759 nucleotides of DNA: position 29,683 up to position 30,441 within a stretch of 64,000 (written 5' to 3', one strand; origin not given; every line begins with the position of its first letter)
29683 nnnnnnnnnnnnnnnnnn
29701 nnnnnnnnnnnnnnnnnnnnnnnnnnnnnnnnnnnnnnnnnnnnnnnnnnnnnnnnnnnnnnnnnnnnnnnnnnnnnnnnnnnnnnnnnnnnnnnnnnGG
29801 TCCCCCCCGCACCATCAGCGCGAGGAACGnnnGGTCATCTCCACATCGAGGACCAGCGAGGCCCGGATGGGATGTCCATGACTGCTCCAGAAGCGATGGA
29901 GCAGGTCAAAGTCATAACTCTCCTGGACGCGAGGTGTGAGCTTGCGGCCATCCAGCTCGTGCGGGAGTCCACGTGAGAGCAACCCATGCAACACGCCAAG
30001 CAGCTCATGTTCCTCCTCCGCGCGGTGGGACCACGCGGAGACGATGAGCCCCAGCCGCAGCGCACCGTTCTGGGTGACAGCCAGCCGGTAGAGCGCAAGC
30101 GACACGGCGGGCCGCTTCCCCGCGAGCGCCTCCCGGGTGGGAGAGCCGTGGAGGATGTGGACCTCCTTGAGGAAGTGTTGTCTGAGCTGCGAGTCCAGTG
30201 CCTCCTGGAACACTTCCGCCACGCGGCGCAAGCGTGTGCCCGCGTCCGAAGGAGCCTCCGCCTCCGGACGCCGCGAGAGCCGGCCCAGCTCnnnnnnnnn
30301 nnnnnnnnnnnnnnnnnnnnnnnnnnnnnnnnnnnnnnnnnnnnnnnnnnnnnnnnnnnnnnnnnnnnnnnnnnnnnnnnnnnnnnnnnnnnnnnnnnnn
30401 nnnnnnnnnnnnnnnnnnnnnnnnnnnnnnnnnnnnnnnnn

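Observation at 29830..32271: AAA+ ATPase with Afp15-like layout placed convergent to the spike operon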

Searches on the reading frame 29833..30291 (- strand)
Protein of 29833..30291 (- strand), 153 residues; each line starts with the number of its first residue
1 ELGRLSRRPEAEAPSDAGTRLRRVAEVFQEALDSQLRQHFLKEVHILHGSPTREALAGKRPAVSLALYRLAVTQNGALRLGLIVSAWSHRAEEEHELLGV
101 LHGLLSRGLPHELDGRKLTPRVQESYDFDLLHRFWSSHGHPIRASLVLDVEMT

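Call 38: search_protein_families(library=pfam, alignment_id=A1, max_evalue=0.01)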
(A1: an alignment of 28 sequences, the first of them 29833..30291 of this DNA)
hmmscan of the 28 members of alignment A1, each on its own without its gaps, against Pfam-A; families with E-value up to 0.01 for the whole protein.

A. member 1, window:29833-30291:- (153 aa): 1 family
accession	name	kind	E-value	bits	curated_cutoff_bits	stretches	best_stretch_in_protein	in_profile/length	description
PF14065.11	Pvc16_N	-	5.8e-06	26.6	27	1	77-152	77-163/180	Pvc16 N-terminal domain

B. families by the number of members that match (of 28 scanned): 1 family
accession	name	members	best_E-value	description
PF14065.11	Pvc16_N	27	1.4e-08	Pvc16 N-terminal domain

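Call 44: predict_structure(alignment_id=A1)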
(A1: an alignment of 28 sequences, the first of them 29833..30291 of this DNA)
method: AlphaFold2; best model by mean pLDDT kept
length: 153 residues; sequences in the alignment: 28
mean_pLDDT: 89.0   pTM: 0.83
mean pLDDT of the five models: 89.0, 88.9, 88.9, 87.0, 86.7
residues with pLDDT >= 90: 97; 70-90: 48; 50-70: 7; < 50: 1
segments of 3 or more residues with pLDDT < 50: none
pLDDT, mean of each block of 10 residues (from residue 1): 70 78 92 95 92 86 94 92 94 95 91 93 84 88 91 94
secondary structure, 60 per line:
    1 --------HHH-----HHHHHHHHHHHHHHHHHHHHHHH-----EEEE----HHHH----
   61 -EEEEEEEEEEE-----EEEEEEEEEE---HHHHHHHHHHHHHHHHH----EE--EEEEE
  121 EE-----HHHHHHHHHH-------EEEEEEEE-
elements in order: H17-39 E45-48 H53-56 E62-72 E78-87 H91-107 E116-122 H128-137 E145-152

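Call 46: fold_search(model_id=the predicted structure, library=pdb)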
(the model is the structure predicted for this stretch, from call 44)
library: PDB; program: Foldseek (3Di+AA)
matches with E <= 10: 689; with E <= 0.001: 5
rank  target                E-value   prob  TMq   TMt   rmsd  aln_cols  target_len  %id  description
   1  9gts_0A               5.1e-06  1.00  0.66  0.49   5.9       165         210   24  Cryo-EM structure of a contractile injection system in Streptomyces coelicolor, the cap portion in extended state. (released 2025-06-18)
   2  9qgn_A                2.8e-05  1.00  0.56  0.33   4.8       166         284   14  Cryo-EM structure of the PlPVC1 cap, 6-fold symmetrized (C6), in extended state (released 2025-10-29)
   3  7b5i_AA               1.7e-04  1.00  0.56  0.47   5.8       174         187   17  Cryo-EM structure of the contractile injection system cap complex from Anabaena PCC7120 (released 2022-02-23)
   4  6j0f_A                1.9e-04  1.00  0.61  0.37   3.8       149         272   17  Cryo-EM Structure of an Extracellular Contractile Injection System, PVC sheath/tube terminator in extended state (released 2019-04-10)
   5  7adz_0A               5.8e-04  1.00  0.56  0.46   5.4       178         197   12  Cryo-EM structure of an extracellular contractile injection system in marine bacterium Algoriphagus machipongonensis, (released 2022-02-16)
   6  3fz2_D                2.5e-03  1.00  0.46  0.51   6.4       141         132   14  Crystal structure of the tail terminator protein from phage lambda (gpU-D74A) (released 2009-05-26)
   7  3fz2_E                2.8e-03  1.00  0.47  0.53   6.1       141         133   15  Crystal structure of the tail terminator protein from phage lambda (gpU-D74A) (released 2009-05-26)
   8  6u5f_A                2.8e-03  1.00  0.41  0.38   7.0       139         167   16  CryoEM Structure of Pyocin R2 - precontracted - collar (released 2020-04-15)
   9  3fzb_H                5.1e-03  0.98  0.41  0.46   6.3       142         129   14  Crystal structure of the tail terminator protein from phage lambda (gpU-WT) (released 2009-05-26)
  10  3fzb_F                7.8e-03  0.97  0.40  0.45   5.9       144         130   14  Crystal structure of the tail terminator protein from phage lambda (gpU-WT) (released 2009-05-26)
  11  3fzb_B                8.3e-03  0.97  0.41  0.46   6.8       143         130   14  Crystal structure of the tail terminator protein from phage lambda (gpU-WT) (released 2009-05-26)
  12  8v3t_L                8.3e-03  0.90  0.35  0.36   6.8       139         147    9  CryoEM Structure of Diffocin - precontracted - Collar (released 2024-08-28)
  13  8iyd_K                1.1e-02  0.98  0.43  0.49   6.5       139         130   13  Tail cap of phage lambda tail (released 2023-10-18)
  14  2gjv_A                1.1e-02  0.97  0.39  0.42   7.3       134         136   11  Crystal Structure of a Protein of Unknown Function from Salmonella typhimurium (released 2006-04-11)
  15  9gb5_H                1.2e-02  0.99  0.48  0.30   8.0       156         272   13  Contracted phiCD508 neck (released 2025-03-26)
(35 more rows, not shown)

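Call 90: search_protein_representatives(alignment_id=A1)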
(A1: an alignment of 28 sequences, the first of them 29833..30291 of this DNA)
Query: 28 sequences, 157 profile positions. Proteins with E-value up to 0.001 (for the whole library): 53; up to 1e-10: 33; up to 1e-30: 23. The best 53 are listed.
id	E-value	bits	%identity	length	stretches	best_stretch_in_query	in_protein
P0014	5.3e-68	244.0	-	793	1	1-156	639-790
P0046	2.3e-67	241.9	-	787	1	1-157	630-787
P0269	8.7e-63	227.1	-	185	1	1-156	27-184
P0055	1.1e-62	226.7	-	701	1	1-156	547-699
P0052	1.0e-61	223.6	-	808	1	1-156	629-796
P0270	1.7e-61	222.9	-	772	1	1-156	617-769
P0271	2.9e-61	222.1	-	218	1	1-156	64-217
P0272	3.3e-59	215.4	-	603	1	1-156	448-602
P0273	1.0e-58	213.8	-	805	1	1-157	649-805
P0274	1.6e-58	213.2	-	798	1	1-156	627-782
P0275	3.7e-58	212.0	-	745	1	1-156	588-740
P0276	4.2e-58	211.8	-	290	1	1-156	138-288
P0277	6.2e-58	211.3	-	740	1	1-156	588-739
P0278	6.7e-57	207.9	-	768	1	1-155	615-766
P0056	2.3e-54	199.7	-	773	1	2-156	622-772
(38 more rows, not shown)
